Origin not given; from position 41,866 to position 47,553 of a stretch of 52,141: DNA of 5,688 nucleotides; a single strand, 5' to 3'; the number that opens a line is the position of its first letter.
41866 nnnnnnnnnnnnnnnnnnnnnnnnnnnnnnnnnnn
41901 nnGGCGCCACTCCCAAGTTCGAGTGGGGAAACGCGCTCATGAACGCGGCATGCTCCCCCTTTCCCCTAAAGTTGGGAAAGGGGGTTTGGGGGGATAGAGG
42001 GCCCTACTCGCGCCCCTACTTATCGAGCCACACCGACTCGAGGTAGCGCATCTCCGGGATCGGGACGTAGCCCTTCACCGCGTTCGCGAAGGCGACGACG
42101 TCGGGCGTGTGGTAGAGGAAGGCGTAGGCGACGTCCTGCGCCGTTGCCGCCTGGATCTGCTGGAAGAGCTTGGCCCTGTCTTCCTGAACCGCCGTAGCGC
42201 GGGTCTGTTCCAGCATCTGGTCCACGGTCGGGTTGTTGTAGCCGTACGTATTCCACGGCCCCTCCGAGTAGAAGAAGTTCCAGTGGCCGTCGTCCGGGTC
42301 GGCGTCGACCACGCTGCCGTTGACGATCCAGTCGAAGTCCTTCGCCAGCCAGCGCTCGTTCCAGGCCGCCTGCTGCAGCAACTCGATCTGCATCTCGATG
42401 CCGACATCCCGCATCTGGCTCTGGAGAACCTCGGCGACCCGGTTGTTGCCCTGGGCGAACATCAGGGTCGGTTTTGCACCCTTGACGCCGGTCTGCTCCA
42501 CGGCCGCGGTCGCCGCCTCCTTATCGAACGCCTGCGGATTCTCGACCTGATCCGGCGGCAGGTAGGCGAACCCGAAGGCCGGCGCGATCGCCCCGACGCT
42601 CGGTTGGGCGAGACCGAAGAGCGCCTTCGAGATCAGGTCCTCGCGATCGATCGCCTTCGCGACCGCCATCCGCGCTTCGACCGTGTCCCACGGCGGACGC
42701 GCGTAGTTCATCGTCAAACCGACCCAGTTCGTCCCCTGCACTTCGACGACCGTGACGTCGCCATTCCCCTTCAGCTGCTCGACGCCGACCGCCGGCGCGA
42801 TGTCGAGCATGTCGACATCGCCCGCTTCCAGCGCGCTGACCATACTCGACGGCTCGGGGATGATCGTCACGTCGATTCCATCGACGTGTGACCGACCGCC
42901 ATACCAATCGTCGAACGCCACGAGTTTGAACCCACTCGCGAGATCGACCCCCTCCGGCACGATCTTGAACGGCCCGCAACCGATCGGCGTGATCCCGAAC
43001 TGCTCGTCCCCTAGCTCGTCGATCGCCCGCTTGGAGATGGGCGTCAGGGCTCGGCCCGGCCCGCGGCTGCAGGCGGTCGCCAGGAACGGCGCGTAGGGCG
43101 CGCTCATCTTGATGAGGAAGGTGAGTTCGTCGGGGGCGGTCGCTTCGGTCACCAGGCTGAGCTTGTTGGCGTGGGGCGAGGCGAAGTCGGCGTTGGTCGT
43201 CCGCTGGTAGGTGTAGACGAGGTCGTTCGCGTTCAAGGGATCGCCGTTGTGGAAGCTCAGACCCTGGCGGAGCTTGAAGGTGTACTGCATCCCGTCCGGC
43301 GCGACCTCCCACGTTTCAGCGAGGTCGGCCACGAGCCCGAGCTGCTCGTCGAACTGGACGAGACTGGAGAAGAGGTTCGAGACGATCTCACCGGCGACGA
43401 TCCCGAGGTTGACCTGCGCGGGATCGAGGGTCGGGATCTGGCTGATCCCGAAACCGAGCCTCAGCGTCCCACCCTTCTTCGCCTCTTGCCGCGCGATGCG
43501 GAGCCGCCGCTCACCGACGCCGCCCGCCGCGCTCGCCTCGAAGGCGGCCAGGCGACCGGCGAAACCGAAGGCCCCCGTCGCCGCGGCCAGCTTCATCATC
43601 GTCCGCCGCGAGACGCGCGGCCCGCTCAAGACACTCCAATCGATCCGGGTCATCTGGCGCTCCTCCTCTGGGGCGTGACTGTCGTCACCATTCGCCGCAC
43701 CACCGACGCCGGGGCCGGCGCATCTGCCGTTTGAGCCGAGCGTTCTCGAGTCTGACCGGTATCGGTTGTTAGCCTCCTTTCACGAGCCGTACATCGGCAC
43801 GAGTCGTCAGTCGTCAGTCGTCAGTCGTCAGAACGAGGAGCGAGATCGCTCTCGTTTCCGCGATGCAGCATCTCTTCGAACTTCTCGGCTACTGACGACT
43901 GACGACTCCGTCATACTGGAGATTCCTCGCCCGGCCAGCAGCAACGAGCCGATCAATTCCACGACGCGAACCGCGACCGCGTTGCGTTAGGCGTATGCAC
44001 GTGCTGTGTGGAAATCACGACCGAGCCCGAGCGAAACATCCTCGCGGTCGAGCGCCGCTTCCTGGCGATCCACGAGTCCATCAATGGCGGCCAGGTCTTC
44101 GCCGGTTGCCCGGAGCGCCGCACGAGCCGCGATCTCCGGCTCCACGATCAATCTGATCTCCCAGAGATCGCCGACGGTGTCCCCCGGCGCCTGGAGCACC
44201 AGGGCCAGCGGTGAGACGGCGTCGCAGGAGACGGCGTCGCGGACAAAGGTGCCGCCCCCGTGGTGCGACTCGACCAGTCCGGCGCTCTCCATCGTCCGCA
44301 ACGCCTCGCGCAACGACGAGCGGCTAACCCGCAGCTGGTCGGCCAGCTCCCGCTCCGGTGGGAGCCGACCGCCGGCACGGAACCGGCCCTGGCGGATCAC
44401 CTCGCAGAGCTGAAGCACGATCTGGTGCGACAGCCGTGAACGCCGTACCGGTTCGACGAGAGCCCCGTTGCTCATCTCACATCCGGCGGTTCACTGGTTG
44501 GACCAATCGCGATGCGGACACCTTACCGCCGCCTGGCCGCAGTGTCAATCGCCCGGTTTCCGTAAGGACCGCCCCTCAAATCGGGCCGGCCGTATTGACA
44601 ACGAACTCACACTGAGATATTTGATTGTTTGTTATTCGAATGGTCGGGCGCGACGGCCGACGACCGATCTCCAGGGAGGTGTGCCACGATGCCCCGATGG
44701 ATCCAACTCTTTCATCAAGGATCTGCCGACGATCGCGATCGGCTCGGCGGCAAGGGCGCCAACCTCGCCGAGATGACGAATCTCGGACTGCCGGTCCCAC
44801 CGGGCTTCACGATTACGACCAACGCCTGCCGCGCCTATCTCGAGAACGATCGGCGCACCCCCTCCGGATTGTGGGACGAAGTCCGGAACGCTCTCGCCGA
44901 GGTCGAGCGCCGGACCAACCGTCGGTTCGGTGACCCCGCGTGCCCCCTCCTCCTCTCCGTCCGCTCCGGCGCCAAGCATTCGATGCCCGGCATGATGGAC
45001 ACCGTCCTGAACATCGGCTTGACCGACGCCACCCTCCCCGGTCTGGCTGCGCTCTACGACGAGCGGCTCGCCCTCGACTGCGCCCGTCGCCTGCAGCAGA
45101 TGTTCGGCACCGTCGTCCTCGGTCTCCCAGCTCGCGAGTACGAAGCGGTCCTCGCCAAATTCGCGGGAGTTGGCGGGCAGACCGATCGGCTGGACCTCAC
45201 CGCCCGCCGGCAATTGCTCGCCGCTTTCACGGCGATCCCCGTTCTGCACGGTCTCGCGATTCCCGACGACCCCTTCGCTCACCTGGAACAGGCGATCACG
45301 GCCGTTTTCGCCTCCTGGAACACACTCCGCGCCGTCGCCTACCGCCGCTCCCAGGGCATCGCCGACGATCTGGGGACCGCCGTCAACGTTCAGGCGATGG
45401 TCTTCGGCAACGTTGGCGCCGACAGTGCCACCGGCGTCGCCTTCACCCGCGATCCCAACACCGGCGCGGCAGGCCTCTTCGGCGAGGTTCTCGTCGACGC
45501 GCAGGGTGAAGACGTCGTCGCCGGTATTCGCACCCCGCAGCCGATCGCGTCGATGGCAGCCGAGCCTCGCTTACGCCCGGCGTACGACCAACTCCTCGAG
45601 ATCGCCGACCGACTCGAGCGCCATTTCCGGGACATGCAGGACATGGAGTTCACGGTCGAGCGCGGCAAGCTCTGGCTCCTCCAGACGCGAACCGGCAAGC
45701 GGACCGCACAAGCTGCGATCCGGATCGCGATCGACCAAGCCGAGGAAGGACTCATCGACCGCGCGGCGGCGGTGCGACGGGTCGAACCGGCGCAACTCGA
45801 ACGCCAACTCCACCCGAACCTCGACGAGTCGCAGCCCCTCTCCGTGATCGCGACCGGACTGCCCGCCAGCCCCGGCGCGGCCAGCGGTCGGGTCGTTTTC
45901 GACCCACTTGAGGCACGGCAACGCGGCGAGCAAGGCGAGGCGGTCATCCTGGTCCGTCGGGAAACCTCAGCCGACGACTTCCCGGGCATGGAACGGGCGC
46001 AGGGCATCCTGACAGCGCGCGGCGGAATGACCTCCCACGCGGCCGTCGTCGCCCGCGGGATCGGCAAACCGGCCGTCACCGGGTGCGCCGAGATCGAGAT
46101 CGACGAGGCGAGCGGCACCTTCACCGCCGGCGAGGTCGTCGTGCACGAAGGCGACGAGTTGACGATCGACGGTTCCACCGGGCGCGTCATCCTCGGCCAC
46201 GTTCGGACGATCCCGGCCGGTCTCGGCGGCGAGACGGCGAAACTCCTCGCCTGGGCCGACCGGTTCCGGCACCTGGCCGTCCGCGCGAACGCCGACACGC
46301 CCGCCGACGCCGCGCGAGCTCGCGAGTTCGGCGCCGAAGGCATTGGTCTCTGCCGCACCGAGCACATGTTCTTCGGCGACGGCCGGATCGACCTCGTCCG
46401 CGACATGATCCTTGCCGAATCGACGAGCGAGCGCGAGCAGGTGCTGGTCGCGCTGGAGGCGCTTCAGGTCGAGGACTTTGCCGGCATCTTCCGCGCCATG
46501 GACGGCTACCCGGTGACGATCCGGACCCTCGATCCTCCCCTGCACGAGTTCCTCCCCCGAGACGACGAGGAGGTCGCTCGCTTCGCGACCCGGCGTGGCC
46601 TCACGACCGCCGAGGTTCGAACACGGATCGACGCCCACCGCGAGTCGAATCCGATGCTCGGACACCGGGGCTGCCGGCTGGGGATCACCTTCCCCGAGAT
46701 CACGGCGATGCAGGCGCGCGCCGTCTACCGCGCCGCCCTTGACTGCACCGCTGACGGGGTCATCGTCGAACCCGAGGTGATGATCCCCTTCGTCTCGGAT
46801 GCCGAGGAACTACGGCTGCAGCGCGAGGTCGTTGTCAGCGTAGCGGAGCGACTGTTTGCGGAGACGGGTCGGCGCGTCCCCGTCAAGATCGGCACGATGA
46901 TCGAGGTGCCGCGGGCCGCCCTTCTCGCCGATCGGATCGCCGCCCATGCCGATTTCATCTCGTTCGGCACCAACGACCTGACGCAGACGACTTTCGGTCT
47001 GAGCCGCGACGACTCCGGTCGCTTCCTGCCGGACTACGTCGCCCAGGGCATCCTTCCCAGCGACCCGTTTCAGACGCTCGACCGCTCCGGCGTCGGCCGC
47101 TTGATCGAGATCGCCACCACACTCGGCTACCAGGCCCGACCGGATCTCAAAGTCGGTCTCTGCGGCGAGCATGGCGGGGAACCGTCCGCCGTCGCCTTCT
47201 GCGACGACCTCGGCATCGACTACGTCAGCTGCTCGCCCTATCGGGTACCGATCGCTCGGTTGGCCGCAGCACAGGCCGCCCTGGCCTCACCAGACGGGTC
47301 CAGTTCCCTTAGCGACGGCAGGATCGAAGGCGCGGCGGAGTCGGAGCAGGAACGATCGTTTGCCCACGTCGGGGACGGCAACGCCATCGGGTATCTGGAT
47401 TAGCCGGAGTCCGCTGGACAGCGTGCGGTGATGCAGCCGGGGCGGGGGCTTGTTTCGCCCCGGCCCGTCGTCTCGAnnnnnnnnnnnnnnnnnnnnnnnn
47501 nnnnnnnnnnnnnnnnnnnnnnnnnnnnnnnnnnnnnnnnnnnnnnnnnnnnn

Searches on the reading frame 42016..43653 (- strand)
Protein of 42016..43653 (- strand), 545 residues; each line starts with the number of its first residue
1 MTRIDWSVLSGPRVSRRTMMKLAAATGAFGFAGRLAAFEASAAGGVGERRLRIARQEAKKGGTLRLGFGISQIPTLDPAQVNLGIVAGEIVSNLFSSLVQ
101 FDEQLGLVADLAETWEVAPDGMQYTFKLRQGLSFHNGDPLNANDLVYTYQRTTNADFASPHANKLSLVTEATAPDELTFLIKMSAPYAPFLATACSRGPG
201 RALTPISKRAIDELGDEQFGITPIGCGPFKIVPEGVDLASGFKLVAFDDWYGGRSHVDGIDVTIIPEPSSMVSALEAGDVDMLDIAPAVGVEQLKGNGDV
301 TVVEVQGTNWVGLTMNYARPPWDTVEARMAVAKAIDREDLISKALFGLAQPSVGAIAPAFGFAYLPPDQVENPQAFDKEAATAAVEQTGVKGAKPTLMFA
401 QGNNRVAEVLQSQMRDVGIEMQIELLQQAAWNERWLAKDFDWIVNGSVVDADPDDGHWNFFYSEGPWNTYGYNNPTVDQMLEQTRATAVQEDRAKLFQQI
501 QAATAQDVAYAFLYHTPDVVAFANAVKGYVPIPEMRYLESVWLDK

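Call 14: search_protein_families(library=pfam, proteins=[window:42016-43653:-], max_evalue=0.00001)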
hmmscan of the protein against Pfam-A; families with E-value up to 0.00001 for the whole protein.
window:42016-43653:- (545 aa): 1 family
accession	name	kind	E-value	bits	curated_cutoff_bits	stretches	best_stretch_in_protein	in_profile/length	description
PF00496.27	SBP_bac_5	-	4.6e-72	243.6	32.4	1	107-467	2-366/368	Bacterial extracellular solute-binding proteins, family 5 Middle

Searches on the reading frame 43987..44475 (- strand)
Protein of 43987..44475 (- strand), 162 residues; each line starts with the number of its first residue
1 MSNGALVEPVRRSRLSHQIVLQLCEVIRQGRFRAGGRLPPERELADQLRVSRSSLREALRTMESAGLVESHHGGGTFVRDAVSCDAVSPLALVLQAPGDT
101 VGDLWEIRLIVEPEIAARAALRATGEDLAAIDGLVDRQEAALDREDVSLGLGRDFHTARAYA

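Call 14: search_protein_families(library=pfam, proteins=[window:43987-44475:-], max_evalue=0.00001)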
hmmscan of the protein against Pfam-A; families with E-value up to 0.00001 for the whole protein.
window:43987-44475:- (162 aa): 2 families
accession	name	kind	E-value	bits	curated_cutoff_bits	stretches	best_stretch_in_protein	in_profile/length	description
PF00392.27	GntR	-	1.6e-21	76.2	27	1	16-78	2-64/64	Bacterial regulatory proteins, gntR family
PF07729.17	FCD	-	1.7e-09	38.6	24.3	1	103-158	1-58/125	FCD domain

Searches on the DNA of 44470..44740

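Call 86: search_rna_families(source=window, start=44470, end=44740, threshold=evalue, max_evalue=1)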
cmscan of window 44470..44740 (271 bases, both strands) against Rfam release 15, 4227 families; matches with E-value up to 1: 0.
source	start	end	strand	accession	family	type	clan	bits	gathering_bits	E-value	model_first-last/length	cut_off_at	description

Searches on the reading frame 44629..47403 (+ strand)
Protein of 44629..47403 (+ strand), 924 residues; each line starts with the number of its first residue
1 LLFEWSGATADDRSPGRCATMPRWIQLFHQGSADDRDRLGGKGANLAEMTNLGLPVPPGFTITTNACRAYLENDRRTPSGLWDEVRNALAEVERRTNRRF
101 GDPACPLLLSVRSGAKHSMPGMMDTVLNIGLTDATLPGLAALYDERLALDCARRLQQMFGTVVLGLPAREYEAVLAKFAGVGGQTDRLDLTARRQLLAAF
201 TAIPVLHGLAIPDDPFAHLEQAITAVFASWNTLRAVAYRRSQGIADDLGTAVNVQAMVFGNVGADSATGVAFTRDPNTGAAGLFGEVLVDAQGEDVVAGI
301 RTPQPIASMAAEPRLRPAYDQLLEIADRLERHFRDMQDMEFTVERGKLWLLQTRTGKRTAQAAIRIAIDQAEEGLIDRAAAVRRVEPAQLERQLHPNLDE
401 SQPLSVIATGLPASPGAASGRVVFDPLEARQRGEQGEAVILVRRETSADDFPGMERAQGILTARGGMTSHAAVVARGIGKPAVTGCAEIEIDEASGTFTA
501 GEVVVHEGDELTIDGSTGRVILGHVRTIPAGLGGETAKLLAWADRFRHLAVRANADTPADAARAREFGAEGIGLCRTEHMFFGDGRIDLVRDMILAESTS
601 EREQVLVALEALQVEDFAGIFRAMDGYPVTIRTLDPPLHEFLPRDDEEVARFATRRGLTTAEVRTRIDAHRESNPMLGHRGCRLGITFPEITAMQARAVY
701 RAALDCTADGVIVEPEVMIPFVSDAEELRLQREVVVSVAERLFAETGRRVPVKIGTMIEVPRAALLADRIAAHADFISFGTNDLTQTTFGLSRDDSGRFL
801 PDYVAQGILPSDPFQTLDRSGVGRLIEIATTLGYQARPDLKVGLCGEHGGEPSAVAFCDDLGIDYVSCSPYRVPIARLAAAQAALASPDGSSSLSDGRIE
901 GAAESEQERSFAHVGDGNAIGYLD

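Call 14: search_protein_families(library=pfam, proteins=[window:44629-47403:+], max_evalue=0.00001)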
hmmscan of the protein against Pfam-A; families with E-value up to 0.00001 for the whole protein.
window:44629-47403:+ (924 aa): 3 families
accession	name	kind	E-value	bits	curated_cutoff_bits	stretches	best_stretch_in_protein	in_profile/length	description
PF02896.24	PEP-utilizers_C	-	5.4e-82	275.7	22.8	1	536-883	7-291/293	PEP-utilising enzyme, PEP-binding domain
PF01326.24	PPDK_N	-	4.9e-57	194.1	27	3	83-307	79-221/328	Pyruvate phosphate dikinase, AMP/ATP-binding domain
PF00391.29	PEP-utilizers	-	6e-24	83.9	23.1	1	437-518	3-72/72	PEP-utilising enzyme, mobile domain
